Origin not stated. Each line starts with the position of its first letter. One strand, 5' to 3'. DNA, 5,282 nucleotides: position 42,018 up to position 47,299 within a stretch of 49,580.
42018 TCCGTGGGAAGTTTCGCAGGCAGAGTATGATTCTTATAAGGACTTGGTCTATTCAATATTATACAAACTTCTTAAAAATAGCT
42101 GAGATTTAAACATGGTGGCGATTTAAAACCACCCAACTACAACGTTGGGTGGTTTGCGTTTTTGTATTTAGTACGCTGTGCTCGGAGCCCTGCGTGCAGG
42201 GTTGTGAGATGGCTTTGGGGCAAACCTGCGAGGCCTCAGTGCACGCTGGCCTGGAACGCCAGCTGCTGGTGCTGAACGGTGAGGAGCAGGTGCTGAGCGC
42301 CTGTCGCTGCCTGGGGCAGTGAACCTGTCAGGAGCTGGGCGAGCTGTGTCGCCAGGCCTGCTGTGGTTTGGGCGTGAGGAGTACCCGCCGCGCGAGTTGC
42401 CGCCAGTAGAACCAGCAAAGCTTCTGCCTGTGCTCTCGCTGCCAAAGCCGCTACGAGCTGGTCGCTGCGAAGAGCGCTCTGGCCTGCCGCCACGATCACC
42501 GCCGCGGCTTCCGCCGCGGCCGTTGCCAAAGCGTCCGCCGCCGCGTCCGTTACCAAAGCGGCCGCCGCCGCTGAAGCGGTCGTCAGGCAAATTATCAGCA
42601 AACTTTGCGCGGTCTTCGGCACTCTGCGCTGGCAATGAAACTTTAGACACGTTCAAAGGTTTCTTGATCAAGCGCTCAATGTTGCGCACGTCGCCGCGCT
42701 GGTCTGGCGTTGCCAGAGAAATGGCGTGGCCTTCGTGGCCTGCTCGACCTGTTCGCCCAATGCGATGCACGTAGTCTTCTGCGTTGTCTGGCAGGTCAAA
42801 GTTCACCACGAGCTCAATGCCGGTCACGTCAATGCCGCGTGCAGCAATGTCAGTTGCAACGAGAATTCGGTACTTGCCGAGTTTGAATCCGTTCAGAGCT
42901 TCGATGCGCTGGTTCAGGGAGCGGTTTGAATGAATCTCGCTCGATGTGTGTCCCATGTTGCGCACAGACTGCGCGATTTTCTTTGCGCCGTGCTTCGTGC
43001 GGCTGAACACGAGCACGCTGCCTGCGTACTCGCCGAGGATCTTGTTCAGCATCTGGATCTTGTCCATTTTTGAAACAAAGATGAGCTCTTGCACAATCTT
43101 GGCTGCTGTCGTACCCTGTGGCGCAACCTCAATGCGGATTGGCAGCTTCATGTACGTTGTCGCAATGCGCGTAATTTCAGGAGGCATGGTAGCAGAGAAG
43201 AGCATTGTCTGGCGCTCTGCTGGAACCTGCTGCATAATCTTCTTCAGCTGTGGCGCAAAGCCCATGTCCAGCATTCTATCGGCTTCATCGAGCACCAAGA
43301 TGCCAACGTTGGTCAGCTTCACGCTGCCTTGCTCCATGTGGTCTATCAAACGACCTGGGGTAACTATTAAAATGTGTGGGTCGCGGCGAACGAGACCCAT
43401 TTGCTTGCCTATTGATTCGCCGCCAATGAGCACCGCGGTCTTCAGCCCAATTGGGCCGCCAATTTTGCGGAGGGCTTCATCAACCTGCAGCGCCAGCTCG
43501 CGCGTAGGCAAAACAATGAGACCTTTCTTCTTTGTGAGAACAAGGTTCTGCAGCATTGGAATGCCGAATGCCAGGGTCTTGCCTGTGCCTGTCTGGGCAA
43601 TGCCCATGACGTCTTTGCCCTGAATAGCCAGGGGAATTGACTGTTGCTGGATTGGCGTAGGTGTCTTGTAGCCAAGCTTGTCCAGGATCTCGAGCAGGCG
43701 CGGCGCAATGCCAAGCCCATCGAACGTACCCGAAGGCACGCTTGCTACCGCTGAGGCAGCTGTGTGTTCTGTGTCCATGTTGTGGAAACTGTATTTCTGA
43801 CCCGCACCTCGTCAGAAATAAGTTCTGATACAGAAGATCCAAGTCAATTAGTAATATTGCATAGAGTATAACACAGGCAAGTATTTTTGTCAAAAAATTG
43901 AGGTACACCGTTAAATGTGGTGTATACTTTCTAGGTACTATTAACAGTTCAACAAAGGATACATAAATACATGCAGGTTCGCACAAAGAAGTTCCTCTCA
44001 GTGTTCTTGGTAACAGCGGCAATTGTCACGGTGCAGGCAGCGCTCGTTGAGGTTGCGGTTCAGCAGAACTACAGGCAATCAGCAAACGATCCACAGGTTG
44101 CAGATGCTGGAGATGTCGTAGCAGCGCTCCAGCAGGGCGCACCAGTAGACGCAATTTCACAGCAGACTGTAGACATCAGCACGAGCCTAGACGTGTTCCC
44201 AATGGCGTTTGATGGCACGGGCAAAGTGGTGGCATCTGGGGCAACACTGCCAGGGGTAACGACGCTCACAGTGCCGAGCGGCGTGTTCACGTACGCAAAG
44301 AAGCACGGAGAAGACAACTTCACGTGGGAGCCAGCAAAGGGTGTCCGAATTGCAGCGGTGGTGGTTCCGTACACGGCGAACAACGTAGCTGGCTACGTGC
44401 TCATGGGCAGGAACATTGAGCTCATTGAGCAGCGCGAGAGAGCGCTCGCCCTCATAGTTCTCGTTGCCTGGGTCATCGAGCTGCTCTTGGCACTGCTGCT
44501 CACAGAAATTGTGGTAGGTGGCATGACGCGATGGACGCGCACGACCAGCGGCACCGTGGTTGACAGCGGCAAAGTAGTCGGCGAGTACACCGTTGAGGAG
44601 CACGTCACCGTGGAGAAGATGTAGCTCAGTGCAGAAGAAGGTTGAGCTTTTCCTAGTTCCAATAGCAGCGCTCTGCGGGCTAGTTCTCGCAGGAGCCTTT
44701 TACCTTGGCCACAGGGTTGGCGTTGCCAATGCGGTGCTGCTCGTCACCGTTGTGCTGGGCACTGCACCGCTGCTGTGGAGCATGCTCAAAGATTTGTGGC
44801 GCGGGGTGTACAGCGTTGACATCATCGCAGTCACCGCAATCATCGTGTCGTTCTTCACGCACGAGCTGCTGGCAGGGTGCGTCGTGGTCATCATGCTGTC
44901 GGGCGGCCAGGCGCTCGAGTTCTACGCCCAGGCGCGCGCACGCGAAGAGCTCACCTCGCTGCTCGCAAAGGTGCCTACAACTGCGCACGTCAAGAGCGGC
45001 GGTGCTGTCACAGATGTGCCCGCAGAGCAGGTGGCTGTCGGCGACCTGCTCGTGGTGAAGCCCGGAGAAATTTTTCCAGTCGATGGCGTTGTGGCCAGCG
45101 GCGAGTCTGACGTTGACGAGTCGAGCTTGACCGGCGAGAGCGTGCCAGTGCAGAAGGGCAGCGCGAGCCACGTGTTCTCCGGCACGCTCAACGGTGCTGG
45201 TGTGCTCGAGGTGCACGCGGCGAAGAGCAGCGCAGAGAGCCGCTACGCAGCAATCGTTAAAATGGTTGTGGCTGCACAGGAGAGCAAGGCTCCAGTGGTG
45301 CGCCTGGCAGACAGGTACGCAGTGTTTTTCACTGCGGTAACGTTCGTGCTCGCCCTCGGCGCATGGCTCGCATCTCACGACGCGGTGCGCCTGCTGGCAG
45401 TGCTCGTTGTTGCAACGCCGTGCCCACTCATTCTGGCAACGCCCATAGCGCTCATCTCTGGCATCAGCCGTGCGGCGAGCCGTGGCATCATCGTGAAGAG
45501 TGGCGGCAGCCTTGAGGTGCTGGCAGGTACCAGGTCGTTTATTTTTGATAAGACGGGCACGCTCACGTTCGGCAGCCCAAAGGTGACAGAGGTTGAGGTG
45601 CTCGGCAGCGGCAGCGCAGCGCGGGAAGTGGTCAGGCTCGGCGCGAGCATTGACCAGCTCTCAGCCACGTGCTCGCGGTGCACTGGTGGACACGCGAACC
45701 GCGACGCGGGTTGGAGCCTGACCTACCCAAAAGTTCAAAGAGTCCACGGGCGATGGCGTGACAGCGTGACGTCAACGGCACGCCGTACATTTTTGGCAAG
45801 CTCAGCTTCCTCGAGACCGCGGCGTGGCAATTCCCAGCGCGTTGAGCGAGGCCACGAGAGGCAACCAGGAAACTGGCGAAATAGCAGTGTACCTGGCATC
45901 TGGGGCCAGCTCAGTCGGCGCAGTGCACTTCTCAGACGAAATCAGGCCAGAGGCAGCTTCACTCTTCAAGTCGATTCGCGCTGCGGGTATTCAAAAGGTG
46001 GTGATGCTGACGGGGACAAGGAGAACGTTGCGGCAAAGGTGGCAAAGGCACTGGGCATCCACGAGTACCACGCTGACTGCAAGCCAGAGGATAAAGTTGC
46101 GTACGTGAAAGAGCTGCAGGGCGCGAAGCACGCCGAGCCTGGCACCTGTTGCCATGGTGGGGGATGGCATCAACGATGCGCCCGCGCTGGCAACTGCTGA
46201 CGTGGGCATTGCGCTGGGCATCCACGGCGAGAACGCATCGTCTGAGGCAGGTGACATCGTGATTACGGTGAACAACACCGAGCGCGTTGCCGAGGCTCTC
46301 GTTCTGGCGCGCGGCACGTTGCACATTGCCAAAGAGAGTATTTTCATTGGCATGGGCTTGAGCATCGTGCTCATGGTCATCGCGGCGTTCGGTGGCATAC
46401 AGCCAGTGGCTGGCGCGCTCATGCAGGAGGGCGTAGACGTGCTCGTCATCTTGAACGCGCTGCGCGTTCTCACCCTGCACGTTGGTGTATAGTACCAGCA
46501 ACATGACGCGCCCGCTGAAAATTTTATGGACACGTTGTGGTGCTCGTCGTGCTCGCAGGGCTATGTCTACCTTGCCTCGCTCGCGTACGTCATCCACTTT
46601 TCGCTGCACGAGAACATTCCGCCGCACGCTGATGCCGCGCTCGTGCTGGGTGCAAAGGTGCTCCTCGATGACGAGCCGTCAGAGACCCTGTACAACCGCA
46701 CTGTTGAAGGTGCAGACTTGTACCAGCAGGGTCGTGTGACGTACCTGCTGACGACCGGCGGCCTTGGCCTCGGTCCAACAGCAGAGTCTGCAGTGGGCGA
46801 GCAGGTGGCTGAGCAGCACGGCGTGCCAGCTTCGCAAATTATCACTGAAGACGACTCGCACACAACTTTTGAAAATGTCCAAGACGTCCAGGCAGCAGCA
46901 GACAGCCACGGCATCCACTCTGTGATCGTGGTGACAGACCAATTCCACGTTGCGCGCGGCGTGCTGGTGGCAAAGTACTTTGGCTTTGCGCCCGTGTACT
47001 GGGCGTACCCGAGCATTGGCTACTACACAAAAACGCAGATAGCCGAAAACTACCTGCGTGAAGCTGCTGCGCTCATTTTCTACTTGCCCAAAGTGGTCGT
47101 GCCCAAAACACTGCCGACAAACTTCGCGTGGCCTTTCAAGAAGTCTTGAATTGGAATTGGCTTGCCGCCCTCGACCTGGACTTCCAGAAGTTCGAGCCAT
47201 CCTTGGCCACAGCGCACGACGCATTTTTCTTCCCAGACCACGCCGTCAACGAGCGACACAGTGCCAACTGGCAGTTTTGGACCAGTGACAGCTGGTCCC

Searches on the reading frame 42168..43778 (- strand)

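Call 52: search_protein_families(library=pfam, proteins=[window:42168-43778:-], max_evalue=0.0001)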
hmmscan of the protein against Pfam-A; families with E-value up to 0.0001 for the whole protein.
window:42168-43778:- (536 aa): 3 families
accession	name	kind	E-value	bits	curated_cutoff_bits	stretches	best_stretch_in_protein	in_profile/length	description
PF00270.35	DEAD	-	9.9e-53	178.7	26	1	41-204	1-166/167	DEAD/DEAH box helicase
PF00271.37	Helicase_C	-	7.9e-29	100.6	23.5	1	240-347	2-110/110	Helicase conserved C-terminal domain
PF04851.21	ResIII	-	3.2e-05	24.4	22.5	1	55-198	24-162/164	Type III restriction enzyme, res subunit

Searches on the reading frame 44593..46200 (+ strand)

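Call 52: search_protein_families(library=pfam, proteins=[window:44593-46200:+], max_evalue=0.0001)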
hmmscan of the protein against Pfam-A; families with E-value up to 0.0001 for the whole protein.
window:44593-46200:+ (535 aa): 2 families
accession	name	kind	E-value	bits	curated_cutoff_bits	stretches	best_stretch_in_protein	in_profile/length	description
PF00122.25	E1-E2_ATPase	-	1.6e-45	155.3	28.1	1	127-296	3-180/181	E1-E2 ATPase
PF00702.32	Hydrolase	-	3.7e-06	27.9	26.4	0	315-336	3-24/191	haloacid dehalogenase-like hydrolase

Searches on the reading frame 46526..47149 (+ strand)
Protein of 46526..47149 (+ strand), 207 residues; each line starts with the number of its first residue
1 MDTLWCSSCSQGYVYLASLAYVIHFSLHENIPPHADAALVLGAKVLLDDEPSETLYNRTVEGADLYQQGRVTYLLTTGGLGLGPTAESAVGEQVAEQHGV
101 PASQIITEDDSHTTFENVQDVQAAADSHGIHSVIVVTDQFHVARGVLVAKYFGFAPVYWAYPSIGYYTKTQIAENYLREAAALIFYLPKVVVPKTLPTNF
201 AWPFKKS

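Call 52: search_protein_families(library=pfam, proteins=[window:46526-47149:+], max_evalue=0.0001)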
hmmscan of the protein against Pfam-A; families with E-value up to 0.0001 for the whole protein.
window:46526-47149:+ (207 aa): 1 family
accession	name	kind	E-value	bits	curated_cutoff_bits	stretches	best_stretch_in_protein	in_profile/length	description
PF02698.23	DUF218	-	1.7e-24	86.6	27.6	1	36-180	1-131/133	DUF218 domain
